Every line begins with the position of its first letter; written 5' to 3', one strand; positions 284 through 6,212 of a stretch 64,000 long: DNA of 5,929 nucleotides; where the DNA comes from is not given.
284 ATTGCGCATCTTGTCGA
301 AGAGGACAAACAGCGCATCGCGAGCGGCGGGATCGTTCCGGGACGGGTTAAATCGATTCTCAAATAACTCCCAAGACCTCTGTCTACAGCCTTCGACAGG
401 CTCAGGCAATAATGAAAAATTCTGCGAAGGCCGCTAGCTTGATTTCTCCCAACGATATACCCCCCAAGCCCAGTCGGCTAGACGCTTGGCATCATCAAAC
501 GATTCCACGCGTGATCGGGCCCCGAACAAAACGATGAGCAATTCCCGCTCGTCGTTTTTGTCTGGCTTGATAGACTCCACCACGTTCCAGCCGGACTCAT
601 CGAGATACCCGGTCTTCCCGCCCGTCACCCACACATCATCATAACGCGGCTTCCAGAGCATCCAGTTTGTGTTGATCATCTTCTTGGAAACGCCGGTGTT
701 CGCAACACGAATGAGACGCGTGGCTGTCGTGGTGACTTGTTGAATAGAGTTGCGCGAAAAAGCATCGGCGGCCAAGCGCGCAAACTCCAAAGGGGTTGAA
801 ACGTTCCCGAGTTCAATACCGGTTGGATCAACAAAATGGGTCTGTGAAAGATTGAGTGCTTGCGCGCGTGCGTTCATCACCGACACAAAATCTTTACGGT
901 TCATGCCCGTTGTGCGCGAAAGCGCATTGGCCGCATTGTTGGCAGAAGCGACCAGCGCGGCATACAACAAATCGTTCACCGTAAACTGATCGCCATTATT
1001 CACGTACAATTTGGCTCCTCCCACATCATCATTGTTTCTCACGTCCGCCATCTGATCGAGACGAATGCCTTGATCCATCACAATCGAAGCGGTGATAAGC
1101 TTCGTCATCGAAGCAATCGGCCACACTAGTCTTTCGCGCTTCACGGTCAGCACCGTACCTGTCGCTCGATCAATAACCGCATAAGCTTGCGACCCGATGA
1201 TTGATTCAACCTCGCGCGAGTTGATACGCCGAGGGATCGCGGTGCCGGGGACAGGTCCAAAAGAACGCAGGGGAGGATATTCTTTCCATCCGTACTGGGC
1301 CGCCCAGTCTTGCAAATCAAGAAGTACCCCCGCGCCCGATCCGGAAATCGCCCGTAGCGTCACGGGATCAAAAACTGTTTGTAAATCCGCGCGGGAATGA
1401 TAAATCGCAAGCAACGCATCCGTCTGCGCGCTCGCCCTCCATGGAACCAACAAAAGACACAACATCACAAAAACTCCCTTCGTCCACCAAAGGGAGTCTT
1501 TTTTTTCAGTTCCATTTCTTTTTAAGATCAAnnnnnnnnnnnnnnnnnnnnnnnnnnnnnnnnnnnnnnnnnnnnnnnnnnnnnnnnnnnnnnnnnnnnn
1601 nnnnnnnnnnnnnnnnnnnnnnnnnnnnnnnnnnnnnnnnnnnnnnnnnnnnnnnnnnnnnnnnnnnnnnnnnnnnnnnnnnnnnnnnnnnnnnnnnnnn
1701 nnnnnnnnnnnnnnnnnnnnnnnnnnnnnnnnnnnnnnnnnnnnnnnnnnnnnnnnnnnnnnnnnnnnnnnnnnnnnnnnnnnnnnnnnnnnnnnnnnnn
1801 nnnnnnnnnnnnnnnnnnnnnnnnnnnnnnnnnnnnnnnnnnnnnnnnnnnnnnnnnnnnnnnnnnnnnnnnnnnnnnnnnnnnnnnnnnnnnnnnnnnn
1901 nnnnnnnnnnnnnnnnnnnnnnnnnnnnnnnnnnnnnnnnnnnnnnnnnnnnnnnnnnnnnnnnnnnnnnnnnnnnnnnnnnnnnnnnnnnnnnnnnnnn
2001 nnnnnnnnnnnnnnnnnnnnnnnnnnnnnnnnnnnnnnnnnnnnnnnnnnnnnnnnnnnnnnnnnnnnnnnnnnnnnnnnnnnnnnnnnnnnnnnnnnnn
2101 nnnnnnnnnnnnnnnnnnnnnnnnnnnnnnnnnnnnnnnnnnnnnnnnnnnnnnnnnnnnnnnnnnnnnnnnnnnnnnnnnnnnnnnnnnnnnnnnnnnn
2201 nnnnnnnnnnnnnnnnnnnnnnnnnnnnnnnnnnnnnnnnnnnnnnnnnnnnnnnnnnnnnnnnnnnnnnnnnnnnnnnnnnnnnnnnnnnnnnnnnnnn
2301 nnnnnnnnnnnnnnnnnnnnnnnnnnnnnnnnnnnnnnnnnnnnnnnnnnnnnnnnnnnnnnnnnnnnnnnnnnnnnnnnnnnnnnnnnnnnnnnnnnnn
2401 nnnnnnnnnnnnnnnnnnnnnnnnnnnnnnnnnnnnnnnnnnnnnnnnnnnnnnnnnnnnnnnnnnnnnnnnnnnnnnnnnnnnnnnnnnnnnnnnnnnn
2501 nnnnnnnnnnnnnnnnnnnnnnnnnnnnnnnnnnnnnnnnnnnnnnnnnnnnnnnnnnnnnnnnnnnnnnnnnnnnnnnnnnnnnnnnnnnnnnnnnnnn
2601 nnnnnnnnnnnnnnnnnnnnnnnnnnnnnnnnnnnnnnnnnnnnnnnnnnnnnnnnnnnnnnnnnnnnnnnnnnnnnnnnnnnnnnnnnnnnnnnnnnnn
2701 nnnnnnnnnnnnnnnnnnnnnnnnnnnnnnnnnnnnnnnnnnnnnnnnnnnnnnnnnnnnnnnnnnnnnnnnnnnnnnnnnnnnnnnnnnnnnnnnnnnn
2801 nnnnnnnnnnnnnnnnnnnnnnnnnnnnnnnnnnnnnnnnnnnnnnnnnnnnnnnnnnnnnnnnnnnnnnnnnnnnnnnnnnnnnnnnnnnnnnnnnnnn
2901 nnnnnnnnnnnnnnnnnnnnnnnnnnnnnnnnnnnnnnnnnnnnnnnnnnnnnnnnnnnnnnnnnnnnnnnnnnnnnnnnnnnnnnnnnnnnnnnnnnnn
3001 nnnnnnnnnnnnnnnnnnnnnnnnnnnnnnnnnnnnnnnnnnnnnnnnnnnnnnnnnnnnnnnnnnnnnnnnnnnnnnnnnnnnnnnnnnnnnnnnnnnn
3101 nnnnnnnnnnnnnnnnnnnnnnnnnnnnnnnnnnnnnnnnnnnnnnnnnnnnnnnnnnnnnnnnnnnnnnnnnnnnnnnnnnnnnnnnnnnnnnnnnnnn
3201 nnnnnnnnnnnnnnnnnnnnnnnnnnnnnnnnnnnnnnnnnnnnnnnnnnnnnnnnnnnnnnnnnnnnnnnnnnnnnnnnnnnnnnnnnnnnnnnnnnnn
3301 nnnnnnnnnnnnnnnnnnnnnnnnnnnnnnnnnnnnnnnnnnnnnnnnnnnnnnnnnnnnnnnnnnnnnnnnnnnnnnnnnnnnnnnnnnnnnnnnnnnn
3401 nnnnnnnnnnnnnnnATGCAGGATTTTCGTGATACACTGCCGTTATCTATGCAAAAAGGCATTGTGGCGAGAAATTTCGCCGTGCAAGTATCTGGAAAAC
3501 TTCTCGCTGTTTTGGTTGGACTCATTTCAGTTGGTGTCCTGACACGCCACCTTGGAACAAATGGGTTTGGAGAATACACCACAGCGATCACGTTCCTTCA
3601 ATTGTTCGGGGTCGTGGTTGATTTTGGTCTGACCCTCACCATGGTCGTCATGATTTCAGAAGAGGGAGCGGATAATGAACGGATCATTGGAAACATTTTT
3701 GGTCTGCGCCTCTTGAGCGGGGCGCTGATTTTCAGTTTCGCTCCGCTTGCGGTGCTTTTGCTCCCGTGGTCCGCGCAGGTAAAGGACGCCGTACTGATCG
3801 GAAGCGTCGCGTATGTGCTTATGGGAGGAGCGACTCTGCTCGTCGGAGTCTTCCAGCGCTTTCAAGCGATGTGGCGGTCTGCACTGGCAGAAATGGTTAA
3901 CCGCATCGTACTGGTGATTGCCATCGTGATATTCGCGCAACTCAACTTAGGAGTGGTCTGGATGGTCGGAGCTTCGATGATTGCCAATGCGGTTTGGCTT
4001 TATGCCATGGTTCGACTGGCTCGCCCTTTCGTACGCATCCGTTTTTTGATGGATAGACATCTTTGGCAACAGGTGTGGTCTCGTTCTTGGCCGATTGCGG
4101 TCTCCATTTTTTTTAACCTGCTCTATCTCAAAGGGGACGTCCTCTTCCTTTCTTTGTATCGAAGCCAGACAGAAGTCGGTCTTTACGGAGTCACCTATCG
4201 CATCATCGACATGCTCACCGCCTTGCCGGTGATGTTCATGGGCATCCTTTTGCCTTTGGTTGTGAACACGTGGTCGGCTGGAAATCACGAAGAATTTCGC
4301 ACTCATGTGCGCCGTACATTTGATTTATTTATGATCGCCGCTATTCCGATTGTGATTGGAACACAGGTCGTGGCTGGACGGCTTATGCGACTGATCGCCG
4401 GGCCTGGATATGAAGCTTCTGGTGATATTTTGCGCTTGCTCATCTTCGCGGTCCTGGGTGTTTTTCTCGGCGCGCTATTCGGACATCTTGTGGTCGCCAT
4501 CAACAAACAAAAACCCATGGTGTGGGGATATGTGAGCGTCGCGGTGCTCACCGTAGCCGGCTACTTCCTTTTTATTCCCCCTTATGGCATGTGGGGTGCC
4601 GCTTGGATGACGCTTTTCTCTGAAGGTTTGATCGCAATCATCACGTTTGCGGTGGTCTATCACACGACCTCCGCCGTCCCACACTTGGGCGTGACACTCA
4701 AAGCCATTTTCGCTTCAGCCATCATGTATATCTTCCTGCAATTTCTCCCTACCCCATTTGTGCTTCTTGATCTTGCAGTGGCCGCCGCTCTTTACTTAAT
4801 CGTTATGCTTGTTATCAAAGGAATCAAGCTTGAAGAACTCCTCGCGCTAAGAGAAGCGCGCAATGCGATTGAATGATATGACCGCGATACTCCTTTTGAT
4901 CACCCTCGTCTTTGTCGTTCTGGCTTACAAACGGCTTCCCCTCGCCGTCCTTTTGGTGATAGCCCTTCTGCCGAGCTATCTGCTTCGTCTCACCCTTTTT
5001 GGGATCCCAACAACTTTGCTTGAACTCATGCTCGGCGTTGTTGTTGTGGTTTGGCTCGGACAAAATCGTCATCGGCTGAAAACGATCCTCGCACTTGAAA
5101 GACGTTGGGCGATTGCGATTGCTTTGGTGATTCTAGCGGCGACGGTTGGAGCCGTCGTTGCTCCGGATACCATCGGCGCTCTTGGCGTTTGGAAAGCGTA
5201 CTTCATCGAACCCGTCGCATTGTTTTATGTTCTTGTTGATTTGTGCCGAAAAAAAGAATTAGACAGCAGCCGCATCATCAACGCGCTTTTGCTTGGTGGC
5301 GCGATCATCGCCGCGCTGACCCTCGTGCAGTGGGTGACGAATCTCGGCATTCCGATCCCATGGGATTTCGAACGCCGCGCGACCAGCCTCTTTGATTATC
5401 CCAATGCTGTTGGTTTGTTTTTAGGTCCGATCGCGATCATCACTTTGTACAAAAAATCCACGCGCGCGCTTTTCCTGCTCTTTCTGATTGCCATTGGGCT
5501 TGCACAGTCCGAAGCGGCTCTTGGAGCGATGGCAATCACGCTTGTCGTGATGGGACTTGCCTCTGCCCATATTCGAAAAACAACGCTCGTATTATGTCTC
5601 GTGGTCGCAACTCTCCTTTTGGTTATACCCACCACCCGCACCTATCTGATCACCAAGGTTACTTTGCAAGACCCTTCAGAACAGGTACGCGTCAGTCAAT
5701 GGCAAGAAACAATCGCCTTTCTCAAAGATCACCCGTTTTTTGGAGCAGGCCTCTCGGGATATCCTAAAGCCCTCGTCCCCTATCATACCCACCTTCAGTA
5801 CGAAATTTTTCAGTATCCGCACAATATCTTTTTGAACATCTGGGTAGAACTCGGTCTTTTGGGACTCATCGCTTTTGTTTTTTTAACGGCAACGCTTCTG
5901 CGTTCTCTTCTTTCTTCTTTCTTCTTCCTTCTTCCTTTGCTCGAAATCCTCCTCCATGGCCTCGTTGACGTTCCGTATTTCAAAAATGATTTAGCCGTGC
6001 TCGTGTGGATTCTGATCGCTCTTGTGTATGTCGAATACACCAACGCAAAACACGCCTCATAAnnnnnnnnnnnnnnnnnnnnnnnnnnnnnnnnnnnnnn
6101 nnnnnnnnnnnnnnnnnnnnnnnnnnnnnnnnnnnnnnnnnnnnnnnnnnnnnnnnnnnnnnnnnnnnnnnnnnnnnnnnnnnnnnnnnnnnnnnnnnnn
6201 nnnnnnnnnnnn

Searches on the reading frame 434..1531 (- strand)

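Call 9: search_protein_families(library=pfam, proteins=[window:434-1531:-], max_evalue=0.001)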
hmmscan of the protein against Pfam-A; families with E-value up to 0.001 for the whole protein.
window:434-1531:- (365 aa): 2 families
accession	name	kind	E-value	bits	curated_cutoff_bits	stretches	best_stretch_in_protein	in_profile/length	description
PF00768.25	Peptidase_S11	-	3.2e-38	132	27.6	1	111-338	9-237/239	D-alanyl-D-alanine carboxypeptidase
PF13354.11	Beta-lactamase2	-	3.3e-11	43.4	22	1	119-311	4-191/214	Beta-lactamase enzyme family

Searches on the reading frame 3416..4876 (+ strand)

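Call 9: search_protein_families(library=pfam, proteins=[window:3416-4876:+], max_evalue=0.001)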
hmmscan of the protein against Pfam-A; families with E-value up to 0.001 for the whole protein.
window:3416-4876:+ (486 aa): 2 families
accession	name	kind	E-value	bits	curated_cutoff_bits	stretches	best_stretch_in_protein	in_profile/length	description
PF01943.22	Polysacc_synt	-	2.4e-25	89.9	28.2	1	18-283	2-271/274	Polysaccharide biosynthesis protein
PF13440.11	Polysacc_synt_3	-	6.4e-13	49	23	1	41-332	1-288/293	Polysaccharide biosynthesis protein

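Call 74: search_protein_families(library=ncbifam, proteins=[window:3416-4876:+], max_evalue=0.001)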
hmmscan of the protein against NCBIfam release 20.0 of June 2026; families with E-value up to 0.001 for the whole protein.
window:3416-4876:+ (486 aa): 2 families
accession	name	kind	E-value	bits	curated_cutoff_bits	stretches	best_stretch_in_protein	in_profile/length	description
NF050818.1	PolSacchBiosHfsF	equivalog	1e-12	47.8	700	1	31-466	16-455/468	polysaccharide biosynthesis protein HfsF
NF041871.1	Wzx_EPS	equivalog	1.5e-09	37.1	800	1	22-478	6-471/492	exopolysaccharide biosynthesis flippase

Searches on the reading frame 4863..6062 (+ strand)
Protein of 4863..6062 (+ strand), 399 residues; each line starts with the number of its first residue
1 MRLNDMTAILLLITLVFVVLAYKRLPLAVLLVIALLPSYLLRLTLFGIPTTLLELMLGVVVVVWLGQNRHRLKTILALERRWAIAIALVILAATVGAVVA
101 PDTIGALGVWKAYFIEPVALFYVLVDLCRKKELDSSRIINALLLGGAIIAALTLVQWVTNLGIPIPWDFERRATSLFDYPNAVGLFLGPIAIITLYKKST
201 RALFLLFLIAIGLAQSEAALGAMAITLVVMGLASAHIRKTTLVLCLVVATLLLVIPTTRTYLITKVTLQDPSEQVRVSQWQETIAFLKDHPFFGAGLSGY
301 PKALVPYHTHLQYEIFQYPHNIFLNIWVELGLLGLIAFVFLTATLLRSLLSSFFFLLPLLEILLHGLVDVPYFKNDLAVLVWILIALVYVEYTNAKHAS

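Call 9: search_protein_families(library=pfam, proteins=[window:4863-6062:+], max_evalue=0.001)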
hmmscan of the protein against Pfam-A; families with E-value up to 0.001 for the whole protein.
window:4863-6062:+ (399 aa): 1 family
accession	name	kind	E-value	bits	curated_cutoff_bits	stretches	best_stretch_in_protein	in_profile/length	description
PF04932.20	Wzy_C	-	2e-21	76.8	31.7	1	203-339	2-149/149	O-Antigen ligase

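Call 74: search_protein_families(library=ncbifam, proteins=[window:4863-6062:+], max_evalue=0.001)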
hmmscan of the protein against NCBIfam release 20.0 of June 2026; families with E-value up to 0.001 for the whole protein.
window:4863-6062:+ (399 aa): 2 families
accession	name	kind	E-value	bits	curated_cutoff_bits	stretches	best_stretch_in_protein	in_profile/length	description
TIGR00947.1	2A73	equivalog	1.7e-09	37.2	366.4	1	242-391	259-422/425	IctB family putative bicarbonate transporter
TIGR03097.1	PEP_O_lig_1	hypoth_equivalog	1.7e-09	37.1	188.1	1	195-344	192-343/408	putative O-glycosylation ligase, exosortase A system-associated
